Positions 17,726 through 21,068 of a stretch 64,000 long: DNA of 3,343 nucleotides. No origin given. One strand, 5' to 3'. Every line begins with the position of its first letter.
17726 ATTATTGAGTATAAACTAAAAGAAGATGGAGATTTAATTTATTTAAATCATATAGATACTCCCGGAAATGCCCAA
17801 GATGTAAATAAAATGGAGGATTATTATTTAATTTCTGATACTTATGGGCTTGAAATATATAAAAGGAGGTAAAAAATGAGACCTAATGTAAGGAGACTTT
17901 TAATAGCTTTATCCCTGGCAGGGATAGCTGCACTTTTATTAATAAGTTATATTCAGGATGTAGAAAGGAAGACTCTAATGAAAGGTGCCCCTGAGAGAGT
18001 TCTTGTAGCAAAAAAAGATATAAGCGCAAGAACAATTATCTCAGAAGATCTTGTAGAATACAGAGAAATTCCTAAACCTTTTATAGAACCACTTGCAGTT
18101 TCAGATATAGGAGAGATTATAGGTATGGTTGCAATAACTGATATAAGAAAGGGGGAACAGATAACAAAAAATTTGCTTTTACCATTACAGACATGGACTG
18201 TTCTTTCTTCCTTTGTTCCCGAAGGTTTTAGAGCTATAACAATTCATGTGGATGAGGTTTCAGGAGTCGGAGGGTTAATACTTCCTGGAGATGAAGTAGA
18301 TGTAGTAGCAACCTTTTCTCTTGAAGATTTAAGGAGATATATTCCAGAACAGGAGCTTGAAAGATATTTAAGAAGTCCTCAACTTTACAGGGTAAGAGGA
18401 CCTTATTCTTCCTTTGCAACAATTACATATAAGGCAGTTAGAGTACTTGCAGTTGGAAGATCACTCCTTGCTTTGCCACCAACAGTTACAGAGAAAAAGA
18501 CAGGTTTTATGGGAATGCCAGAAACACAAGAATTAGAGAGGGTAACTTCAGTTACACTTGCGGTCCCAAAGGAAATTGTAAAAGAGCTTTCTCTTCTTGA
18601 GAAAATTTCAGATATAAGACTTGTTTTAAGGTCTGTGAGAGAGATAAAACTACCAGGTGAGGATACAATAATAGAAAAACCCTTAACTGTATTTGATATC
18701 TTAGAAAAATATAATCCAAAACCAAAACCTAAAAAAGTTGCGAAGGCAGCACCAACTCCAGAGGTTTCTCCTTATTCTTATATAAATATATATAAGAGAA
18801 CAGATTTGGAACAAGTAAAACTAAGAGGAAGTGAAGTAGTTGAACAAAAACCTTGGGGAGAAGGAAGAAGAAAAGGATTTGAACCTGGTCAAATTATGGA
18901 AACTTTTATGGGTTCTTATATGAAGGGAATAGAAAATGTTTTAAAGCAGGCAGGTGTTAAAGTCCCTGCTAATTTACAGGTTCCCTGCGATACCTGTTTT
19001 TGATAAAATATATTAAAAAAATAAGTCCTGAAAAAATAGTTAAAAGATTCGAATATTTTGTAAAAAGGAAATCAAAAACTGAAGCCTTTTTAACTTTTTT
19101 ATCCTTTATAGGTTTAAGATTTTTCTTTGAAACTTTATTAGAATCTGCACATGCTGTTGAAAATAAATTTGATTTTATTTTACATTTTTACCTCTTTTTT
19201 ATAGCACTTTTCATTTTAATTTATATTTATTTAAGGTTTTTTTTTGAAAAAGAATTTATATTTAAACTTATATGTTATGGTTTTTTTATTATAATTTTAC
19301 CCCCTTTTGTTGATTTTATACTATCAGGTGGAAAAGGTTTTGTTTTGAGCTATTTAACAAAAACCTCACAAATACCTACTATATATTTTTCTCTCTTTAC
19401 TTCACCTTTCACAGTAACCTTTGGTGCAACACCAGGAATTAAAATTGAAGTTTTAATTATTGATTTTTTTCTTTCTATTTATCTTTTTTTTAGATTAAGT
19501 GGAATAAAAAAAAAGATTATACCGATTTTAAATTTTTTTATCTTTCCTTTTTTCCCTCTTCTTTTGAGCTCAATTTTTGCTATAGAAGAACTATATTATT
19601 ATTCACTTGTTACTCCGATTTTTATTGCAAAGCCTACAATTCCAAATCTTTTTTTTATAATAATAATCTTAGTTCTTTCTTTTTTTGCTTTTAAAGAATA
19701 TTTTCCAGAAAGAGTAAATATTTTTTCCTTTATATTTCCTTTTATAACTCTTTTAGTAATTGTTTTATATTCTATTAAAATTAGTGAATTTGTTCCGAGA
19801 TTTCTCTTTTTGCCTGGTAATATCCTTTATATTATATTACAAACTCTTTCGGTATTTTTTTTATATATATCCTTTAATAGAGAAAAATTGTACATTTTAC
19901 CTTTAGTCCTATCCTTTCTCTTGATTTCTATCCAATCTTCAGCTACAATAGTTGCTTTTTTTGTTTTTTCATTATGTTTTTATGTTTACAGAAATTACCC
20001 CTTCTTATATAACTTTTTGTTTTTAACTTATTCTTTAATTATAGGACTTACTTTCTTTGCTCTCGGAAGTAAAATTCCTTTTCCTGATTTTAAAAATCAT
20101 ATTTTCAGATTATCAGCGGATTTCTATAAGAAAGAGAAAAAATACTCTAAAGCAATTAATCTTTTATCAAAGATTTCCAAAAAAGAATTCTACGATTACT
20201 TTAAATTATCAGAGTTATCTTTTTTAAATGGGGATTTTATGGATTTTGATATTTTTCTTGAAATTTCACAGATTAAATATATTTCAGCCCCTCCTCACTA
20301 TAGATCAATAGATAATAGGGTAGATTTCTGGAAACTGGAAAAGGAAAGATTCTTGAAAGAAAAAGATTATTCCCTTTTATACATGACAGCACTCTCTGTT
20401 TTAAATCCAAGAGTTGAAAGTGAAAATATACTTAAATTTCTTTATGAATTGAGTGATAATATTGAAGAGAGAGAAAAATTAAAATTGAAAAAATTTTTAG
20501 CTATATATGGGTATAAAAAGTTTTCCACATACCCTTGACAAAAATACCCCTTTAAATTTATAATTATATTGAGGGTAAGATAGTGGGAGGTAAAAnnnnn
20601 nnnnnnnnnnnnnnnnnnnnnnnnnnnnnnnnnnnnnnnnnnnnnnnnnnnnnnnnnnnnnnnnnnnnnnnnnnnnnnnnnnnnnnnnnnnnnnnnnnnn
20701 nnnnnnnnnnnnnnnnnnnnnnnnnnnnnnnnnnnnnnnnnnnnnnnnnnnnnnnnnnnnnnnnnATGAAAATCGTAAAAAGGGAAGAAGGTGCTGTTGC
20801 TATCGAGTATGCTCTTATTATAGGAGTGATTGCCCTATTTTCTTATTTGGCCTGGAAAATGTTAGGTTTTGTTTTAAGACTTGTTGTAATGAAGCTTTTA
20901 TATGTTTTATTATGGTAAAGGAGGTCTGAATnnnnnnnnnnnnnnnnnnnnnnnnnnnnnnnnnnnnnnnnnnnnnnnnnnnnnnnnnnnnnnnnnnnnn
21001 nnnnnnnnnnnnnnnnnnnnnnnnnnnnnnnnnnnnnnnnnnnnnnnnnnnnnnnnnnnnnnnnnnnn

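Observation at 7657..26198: Complete but highly non-canonical Tad/Flp pilus locus (~18.5 kb) with embedded novel components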

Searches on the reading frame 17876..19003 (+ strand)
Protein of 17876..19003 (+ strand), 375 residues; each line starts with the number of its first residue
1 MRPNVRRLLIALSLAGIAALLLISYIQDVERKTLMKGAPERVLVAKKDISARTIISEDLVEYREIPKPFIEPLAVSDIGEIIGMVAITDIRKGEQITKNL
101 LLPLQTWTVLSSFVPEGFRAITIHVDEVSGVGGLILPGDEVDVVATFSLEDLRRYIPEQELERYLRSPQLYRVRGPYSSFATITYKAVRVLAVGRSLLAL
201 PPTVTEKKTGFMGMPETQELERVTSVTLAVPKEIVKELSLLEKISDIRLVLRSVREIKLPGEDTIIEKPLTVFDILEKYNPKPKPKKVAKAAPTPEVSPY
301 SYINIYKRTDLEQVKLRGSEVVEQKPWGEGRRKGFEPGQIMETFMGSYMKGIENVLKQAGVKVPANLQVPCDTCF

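Call 4: search_protein_families(library=pfam, max_evalue=0.01, proteins=[window:17876-19003:+])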
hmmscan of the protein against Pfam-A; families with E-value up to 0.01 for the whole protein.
window:17876-19003:+ (375 aa): 3 families
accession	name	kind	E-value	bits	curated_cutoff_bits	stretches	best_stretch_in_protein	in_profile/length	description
PF16976.10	RcpC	-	2.1e-20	73.2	28.8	1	110-252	3-114/114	Flp pilus assembly protein RcpC/CpaB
PF08666.17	SAF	-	2.5e-12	47.6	21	1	41-101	2-62/63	SAF domain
PF13144.11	ChapFlgA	-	0.00069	20.1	23.8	1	41-101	2-60/122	Chaperone for flagella basal body P-ring formation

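Call 75: search_protein_families(library=ncbifam, max_evalue=0.01, proteins=[window:17876-19003:+])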
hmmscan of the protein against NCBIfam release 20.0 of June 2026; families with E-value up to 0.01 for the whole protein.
window:17876-19003:+ (375 aa): 2 families
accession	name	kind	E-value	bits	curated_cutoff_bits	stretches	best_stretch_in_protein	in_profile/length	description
TIGR03177.1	pilus_cpaB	equivalog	4.6e-39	134.3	71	1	8-271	4-220/262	Flp pilus assembly protein CpaB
TIGR03170.1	flgA_cterm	equivalog_domain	8.1e-07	29.1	54.65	1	40-101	13-74/137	flagellar basal body P-ring formation chaperone FlgA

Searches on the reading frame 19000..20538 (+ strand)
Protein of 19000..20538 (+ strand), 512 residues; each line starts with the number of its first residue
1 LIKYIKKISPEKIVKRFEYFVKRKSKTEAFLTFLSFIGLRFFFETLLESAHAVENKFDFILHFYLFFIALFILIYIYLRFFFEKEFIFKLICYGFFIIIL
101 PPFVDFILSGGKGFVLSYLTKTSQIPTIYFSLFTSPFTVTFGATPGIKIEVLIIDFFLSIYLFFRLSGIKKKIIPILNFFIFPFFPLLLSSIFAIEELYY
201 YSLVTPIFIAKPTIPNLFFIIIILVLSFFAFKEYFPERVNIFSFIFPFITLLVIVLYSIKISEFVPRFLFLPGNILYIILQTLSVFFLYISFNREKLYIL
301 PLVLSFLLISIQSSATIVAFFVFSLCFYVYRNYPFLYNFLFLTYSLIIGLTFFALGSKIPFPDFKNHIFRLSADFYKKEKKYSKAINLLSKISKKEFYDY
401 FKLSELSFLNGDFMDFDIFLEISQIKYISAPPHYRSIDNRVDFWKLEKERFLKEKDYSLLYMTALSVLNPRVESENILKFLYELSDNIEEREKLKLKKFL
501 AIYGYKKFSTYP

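Call 4: search_protein_families(library=pfam, max_evalue=0.01, proteins=[window:19000-20538:+])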
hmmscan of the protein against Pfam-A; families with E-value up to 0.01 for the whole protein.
window:19000-20538:+ (512 aa): 0 families

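Call 12: search_protein_families(library=ncbifam, max_evalue=0.1, proteins=[window:19000-20538:+])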
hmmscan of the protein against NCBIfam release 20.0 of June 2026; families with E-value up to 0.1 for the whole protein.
window:19000-20538:+ (512 aa): 0 families

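Call 16: find_homologous_proteins(query=window:19000-20538:+, max_evalue=0.01)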
Query window:19000-20538:+ (512 aa): 6 proteins with E <= 0.01 among 8000 candidates.
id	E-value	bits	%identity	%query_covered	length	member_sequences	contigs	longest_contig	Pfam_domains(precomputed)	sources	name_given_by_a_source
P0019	0.0e+0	1056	100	100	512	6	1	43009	-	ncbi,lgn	ncbi:MAG: hypothetical protein ABIN15_04210 [candidate division WOR-3 bacterium]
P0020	4.8e-215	734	77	90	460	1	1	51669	-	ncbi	ncbi:MAG: hypothetical protein ABDH37_05690 [Candidatus Hydrothermales bacterium]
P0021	1.1e-186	640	60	96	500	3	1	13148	-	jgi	-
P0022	1.2e-185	637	62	96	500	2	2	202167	-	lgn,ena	-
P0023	3.1e-180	619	60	96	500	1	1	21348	-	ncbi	-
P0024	7.4e-153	529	54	96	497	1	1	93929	-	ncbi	-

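Call 33: predict_structure(alignment_id=A2)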
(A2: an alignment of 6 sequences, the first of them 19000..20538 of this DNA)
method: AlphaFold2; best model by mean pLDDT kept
length: 512 residues; sequences in the alignment: 6
mean_pLDDT: 51.9   pTM: 0.42
mean pLDDT of the five models: 51.9, 50.4, 49.2, 48.1, 47.8
residues with pLDDT >= 90: 7; 70-90: 82; 50-70: 145; < 50: 278
segments of 3 or more residues with pLDDT < 50: 1-69, 76-82, 92-151, 181-219, 263-267, 269-273, 355-377, 380-435, 469-472, 508-512
pLDDT, mean of each block of 10 residues (from residue 1): 33 42 36 33 28 32 46 50 50 45 39 35 37 29 33 57 64 57 43 32 26 40 57 65 82 73 48 59 84 76 70 70 87 88 88 50 36 44 45 37 42 41 37 50 64 62 54 60 71 68 55 38
secondary structure, 60 per line:
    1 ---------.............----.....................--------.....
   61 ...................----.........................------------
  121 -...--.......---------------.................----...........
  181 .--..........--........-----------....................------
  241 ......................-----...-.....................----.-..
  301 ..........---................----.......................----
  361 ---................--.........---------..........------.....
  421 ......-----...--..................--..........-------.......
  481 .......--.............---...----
elements in order: H10-22 H27-47 H56-79 H84-108 H127-133 H149-165 H170-181 H184-193 H196-203 H215-234 H241-262 H272-291 H299-310 H314-329 H334-356 H364-379 H382-390 H400-409 H416-426 H437-454 H457-466 H474-487 H490-502

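Call 34: search_protein_families(library=pfam, alignment_id=A2, max_evalue=10)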
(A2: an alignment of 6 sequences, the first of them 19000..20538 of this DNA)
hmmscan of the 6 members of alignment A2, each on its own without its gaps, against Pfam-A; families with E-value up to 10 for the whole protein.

A. member 1, window:19000-20538:+ (512 aa): 0 families

B. families by the number of members that match (of 6 scanned): 0 families

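Call 35: search_solved_structures(query=A2, max_evalue=10)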
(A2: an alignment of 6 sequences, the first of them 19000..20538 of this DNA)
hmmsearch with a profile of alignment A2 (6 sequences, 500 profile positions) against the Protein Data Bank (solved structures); distinct sequences matched with E-value up to 10: 0.

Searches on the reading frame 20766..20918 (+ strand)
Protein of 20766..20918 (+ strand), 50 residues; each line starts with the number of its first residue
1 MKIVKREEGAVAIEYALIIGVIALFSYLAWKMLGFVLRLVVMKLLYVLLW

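Call 5: search_protein_families(library=pfam, max_evalue=0.01, proteins=[window:20766-20918:+])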
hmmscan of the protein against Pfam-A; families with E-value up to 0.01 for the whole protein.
window:20766-20918:+ (50 aa): 1 family
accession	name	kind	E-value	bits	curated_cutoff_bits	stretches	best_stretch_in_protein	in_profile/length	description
PF04964.19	Flp_Fap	-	2.5e-05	24.4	32.2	1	5-24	3-22/46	Flp/Fap pilin component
